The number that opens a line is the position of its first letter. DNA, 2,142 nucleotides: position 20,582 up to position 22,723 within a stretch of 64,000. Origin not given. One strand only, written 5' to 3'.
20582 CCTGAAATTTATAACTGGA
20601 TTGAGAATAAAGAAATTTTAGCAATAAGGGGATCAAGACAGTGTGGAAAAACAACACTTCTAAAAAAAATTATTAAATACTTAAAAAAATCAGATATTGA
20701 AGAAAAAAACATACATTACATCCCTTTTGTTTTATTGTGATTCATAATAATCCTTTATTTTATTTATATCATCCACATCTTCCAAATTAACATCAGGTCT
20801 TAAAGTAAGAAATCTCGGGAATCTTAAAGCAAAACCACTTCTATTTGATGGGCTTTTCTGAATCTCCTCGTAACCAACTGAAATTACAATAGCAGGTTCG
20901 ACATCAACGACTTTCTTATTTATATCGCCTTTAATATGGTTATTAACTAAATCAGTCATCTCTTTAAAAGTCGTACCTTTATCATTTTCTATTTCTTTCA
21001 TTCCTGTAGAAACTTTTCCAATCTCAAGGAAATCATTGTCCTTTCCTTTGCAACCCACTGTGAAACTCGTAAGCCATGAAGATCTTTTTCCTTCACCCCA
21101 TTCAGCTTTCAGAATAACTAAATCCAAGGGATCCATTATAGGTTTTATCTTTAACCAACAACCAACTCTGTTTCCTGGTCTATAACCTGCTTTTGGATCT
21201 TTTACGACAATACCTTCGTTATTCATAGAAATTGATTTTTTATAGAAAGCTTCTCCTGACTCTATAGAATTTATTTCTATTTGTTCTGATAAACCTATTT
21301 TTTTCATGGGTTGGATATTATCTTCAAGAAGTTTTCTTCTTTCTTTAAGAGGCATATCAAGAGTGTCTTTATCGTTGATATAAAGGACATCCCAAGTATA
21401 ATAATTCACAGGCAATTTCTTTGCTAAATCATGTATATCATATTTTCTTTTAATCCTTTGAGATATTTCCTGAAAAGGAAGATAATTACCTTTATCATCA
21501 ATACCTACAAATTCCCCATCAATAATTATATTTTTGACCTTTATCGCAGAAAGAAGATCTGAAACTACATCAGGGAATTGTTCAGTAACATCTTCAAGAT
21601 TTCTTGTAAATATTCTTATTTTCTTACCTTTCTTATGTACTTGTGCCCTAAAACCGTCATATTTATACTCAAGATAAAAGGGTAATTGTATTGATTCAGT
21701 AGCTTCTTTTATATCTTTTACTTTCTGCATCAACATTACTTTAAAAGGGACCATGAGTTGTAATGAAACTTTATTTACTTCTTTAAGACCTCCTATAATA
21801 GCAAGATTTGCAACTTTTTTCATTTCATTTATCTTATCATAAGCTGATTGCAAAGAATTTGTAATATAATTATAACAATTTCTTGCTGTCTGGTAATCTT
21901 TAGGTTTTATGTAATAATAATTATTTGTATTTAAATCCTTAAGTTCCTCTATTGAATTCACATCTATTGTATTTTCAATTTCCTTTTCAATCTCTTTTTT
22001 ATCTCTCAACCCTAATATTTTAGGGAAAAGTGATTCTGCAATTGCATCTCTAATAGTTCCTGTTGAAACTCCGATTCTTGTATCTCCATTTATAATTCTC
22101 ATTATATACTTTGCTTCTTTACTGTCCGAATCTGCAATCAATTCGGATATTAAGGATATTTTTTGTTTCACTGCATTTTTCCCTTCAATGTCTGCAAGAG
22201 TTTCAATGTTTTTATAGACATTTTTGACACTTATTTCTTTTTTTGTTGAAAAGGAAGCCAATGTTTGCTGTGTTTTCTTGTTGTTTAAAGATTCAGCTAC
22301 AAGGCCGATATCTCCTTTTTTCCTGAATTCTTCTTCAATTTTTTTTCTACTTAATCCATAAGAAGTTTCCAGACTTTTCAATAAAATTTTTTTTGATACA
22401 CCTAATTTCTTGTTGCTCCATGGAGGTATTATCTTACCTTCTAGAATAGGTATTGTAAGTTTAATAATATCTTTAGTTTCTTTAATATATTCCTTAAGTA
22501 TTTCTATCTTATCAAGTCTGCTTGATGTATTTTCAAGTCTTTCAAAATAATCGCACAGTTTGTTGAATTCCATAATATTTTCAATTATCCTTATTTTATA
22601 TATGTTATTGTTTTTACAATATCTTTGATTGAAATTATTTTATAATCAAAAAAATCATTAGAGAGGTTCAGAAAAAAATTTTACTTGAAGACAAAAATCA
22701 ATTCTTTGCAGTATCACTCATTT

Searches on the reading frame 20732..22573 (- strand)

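Call 88: search_protein_families(library=pfam, proteins=[window:20732-22573:-], max_evalue=0.00001)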
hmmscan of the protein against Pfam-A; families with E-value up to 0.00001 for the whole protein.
window:20732-22573:- (613 aa): 4 families
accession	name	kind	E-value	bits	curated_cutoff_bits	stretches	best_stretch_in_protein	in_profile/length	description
PF01068.26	DNA_ligase_A_M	-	1e-57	195.6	26.2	1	280-477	2-204/204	ATP dependent DNA ligase domain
PF04675.19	DNA_ligase_A_N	-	4.4e-38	131.6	24.6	1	3-179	2-174/174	DNA ligase N terminus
PF04679.21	DNA_ligase_A_C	-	4.1e-11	43.6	27.5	1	497-594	1-93/94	ATP dependent DNA ligase C terminal region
PF09414.15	RNA_ligase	-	1.5e-07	32.1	27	1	298-476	2-170/171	RNA ligase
